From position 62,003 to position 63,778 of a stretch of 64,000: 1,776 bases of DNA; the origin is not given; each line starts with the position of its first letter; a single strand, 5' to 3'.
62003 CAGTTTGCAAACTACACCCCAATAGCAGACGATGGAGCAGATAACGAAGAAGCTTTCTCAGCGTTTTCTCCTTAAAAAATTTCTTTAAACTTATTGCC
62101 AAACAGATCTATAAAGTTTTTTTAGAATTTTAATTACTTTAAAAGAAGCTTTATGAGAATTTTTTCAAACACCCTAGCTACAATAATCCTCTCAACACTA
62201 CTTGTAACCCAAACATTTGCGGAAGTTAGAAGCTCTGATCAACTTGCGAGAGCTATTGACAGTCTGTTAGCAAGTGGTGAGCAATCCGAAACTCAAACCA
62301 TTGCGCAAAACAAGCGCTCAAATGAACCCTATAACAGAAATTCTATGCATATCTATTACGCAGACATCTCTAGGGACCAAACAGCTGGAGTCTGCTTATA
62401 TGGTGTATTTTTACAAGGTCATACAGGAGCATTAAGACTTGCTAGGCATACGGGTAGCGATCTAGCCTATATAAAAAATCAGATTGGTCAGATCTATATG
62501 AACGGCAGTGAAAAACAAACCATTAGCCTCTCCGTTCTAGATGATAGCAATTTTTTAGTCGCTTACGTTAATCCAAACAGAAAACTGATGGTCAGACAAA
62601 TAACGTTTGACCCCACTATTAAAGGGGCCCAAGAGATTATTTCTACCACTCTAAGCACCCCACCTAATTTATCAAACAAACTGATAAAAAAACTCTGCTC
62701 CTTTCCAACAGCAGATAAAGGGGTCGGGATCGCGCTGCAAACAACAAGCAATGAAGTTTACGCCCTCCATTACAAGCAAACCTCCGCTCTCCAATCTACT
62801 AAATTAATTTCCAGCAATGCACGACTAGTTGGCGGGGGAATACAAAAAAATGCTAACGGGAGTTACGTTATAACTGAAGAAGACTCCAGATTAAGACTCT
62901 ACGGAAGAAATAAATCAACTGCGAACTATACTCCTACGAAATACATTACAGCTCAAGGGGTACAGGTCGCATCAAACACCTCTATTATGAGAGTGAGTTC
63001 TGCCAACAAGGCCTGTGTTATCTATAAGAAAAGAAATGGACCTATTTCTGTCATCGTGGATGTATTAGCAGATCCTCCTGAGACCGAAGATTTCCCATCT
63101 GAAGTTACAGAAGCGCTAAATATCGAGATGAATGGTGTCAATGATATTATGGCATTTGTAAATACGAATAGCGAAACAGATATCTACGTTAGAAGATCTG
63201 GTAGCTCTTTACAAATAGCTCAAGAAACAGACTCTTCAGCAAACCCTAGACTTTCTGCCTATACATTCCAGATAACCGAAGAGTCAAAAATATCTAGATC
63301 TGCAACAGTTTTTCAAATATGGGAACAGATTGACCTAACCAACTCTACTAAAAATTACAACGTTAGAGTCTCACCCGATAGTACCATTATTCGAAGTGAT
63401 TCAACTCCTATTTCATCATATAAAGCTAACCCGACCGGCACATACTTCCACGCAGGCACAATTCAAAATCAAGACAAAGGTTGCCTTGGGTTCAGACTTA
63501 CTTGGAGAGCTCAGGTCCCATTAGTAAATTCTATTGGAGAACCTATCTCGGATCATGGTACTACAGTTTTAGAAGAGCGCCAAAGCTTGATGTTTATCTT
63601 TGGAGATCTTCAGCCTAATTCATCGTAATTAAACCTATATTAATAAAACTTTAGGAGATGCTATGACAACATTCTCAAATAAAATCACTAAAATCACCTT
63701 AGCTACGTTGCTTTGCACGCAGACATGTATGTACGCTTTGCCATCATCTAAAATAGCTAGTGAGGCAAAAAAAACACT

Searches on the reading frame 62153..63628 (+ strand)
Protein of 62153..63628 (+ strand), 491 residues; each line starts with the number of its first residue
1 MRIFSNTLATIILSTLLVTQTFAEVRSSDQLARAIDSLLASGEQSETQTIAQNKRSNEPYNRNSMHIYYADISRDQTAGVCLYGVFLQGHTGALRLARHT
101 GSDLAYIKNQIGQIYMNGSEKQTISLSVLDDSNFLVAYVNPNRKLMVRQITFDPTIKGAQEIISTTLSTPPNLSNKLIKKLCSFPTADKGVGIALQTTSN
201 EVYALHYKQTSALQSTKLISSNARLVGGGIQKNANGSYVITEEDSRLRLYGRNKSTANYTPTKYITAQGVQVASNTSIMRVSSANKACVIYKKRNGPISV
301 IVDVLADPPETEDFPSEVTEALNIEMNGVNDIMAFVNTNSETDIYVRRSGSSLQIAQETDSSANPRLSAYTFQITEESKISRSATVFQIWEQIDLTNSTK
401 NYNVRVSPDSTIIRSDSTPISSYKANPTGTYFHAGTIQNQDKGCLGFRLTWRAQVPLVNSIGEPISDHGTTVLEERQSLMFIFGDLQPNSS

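Call 28: search_protein_families(library=pfam, proteins=[window:62153-63628:+], max_evalue=0.001)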
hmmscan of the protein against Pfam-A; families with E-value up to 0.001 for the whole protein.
window:62153-63628:+ (491 aa): 0 families

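Call 99: find_encoding_contigs(protein=window:62153-63628:+, flank=10000, max_places=1)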
Protein window:62153-63628:+ (491 aa): 1 contig read that carries it; 1 place shown.
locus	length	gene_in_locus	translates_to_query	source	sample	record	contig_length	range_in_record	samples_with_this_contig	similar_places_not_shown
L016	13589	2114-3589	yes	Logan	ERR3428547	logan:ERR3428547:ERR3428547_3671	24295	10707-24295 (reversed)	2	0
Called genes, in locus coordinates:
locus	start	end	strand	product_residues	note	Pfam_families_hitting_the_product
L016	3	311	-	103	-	?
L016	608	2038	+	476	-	PF00772:DnaB, PF13481:AAA_25, PF03796:DnaB_C, PF06745:ATPase (weak)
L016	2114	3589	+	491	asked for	-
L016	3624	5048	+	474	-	-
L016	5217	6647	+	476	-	-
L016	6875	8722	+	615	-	PF00282:Pyridoxal_deC, PF00266:Aminotran_5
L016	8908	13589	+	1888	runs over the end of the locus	PF20148:DUF6531, PF05593:RHS_repeat, PF25023:TEN_YD-shell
